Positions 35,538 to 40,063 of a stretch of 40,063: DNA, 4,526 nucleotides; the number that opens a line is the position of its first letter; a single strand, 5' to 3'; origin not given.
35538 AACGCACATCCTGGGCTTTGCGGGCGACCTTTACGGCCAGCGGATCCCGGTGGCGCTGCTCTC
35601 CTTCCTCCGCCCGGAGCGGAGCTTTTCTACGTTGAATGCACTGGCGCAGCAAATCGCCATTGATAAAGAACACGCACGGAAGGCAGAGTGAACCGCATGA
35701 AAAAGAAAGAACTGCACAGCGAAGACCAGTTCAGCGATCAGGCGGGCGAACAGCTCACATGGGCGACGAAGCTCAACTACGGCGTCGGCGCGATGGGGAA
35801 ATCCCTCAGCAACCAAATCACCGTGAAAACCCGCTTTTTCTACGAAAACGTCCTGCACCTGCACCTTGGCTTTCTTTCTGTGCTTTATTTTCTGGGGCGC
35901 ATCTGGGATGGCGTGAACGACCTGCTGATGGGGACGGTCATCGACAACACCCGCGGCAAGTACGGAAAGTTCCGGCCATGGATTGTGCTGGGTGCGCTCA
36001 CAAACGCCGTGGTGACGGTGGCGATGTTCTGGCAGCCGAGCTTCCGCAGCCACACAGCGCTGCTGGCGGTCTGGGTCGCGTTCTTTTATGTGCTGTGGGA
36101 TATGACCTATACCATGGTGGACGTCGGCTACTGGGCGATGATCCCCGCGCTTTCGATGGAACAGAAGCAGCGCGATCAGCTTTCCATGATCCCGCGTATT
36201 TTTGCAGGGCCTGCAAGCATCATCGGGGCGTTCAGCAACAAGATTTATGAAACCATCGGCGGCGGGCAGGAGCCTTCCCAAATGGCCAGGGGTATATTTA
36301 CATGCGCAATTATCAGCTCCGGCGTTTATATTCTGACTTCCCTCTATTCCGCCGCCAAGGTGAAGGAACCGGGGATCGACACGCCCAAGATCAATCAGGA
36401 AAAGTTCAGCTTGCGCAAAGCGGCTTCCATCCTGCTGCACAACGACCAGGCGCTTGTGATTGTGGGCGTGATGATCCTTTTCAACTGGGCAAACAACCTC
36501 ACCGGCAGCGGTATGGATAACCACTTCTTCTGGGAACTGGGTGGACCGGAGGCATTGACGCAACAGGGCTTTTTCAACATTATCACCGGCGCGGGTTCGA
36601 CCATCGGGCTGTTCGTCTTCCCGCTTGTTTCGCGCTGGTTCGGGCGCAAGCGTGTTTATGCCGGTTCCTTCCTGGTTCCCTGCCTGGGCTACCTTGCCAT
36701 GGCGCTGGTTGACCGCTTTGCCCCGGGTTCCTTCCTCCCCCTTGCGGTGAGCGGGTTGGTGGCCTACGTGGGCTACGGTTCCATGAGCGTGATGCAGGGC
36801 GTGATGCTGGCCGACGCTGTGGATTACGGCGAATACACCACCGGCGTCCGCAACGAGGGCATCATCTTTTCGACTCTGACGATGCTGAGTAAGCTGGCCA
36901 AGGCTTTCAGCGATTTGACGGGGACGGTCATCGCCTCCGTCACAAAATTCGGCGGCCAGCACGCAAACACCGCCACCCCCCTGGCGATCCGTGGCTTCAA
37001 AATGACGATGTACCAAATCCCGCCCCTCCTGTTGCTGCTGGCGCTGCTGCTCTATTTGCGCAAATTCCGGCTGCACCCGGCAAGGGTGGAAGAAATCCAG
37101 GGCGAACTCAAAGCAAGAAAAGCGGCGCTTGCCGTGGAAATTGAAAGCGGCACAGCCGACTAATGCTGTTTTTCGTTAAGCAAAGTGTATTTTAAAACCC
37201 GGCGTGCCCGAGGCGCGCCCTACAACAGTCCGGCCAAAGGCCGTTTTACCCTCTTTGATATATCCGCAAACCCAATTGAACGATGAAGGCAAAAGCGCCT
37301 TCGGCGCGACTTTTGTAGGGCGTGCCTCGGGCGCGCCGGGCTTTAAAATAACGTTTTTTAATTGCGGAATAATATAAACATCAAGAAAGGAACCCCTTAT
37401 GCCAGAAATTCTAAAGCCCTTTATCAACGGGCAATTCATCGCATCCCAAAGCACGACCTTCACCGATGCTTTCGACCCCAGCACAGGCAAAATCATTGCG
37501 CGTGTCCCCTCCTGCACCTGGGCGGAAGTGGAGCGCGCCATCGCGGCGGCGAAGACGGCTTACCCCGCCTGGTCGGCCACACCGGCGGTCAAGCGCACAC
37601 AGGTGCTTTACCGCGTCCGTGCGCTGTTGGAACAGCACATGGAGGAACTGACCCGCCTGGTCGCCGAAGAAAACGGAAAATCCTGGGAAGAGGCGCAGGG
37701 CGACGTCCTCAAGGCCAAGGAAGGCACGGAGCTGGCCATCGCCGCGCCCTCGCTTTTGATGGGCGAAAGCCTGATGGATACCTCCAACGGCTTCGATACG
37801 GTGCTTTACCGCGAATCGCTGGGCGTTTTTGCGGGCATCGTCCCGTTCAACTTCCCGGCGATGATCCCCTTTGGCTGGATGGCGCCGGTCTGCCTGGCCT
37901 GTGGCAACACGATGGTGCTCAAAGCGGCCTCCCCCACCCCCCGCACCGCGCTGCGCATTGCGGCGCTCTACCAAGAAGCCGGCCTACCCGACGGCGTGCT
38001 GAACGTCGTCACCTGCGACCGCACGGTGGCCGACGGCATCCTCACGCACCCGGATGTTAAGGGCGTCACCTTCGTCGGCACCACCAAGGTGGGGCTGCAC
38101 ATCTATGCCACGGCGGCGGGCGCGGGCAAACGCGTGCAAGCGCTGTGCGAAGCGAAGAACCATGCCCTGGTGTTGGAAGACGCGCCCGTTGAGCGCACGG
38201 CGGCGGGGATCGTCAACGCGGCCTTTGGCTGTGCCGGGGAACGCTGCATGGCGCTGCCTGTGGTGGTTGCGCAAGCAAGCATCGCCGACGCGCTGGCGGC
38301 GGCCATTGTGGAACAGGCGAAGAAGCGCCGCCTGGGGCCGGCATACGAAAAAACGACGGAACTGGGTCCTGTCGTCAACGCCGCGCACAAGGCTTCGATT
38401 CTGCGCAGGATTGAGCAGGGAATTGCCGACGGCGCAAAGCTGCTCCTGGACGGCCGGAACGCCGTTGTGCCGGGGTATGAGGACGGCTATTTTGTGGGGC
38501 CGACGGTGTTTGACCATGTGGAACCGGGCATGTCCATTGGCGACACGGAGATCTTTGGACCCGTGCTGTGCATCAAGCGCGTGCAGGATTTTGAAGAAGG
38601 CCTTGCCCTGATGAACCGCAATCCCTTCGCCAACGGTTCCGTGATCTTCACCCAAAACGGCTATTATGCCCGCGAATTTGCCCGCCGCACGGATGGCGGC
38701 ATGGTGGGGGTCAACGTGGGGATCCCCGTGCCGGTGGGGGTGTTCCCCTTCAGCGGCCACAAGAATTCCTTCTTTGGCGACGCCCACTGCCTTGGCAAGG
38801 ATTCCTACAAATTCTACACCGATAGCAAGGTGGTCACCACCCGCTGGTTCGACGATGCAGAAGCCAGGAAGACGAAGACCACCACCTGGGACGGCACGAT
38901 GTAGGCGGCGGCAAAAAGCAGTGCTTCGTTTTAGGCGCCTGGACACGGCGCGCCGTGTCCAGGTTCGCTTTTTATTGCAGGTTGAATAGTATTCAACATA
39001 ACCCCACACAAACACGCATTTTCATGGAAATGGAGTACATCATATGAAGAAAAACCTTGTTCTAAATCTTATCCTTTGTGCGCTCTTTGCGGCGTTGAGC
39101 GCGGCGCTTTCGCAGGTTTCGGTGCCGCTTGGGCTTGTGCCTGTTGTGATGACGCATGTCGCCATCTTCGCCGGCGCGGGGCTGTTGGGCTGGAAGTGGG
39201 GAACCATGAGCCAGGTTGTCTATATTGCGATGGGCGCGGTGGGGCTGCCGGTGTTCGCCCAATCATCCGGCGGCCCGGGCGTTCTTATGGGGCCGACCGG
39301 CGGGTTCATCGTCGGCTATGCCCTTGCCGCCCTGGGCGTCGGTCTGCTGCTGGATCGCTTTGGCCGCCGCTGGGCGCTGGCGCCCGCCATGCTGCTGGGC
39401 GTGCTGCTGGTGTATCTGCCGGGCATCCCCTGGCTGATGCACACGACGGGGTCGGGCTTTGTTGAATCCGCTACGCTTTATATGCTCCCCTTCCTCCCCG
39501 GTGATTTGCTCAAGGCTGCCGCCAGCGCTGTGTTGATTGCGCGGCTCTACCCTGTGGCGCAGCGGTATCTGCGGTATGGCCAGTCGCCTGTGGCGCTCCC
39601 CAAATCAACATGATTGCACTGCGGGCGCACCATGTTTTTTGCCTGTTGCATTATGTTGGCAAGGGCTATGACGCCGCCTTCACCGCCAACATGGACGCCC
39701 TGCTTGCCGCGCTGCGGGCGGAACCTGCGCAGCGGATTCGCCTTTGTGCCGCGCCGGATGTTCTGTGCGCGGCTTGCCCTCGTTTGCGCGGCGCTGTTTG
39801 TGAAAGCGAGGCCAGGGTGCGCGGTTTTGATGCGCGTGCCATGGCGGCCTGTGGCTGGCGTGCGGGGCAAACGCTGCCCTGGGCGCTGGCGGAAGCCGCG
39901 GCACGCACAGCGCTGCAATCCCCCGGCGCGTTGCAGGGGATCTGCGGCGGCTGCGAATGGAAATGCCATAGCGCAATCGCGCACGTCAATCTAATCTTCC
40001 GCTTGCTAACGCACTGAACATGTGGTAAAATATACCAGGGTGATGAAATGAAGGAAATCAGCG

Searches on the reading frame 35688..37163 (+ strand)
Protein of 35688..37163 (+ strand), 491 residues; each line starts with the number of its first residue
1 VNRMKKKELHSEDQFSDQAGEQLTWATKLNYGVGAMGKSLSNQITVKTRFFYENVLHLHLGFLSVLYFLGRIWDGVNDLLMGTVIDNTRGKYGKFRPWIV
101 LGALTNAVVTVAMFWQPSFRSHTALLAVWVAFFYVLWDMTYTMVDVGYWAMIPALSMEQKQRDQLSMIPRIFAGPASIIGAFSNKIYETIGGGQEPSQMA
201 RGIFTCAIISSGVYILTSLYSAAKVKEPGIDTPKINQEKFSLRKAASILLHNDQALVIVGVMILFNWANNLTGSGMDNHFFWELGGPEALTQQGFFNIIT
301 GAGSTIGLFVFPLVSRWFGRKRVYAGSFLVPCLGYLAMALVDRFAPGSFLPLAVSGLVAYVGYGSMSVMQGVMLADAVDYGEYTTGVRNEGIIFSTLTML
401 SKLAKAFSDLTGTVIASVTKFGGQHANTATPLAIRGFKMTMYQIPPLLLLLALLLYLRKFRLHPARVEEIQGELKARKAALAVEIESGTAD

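Call 10: search_protein_families(library=pfam, proteins=[window:35688-37163:+], max_evalue=0.001)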
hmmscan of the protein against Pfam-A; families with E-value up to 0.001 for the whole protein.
window:35688-37163:+ (491 aa): 1 family
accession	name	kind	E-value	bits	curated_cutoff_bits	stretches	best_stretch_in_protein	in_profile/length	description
PF13347.12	MFS_2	-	1.8e-61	208.5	27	1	31-460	2-423/427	MFS/sugar transport protein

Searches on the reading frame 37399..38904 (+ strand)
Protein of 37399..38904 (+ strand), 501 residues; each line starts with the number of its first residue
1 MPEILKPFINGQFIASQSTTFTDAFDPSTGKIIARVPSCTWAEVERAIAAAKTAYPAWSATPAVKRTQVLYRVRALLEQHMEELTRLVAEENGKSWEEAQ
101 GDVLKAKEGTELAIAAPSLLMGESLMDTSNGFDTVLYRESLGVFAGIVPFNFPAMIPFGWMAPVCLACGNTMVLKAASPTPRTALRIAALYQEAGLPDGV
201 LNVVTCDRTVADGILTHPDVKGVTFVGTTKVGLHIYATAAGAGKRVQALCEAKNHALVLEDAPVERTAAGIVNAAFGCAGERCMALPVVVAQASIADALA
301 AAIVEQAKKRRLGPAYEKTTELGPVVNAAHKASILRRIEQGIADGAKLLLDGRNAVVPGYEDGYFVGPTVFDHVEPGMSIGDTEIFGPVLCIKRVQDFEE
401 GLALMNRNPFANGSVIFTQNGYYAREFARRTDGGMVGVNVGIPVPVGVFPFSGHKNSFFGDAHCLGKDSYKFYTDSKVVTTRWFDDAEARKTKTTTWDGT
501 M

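Call 10: search_protein_families(library=pfam, proteins=[window:37399-38904:+], max_evalue=0.001)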
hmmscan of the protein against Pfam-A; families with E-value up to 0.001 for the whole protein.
window:37399-38904:+ (501 aa): 1 family
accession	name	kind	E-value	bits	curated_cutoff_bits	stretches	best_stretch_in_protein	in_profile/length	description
PF00171.27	Aldedh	-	1.3e-134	449.6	23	1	14-479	2-461/461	Aldehyde dehydrogenase family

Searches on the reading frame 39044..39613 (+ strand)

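Call 10: search_protein_families(library=pfam, proteins=[window:39044-39613:+], max_evalue=0.001)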
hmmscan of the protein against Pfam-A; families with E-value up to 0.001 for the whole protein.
window:39044-39613:+ (189 aa): 1 family
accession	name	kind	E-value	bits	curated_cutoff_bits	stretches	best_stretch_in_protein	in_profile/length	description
PF02632.19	BioY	-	4.6e-36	124.3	25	1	30-168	2-138/140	BioY family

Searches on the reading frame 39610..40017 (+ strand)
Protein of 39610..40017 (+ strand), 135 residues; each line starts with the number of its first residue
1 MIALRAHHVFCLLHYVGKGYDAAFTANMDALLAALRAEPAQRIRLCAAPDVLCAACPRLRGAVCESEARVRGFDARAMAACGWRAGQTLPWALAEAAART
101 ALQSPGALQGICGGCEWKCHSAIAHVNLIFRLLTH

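Call 10: search_protein_families(library=pfam, proteins=[window:39610-40017:+], max_evalue=0.001)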
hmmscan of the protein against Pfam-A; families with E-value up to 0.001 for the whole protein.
window:39610-40017:+ (135 aa): 1 family
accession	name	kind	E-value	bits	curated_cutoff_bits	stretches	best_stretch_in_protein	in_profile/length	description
PF06935.16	DUF1284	-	6.8e-22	78.2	25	1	19-118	1-99/102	Protein of unknown function (DUF1284)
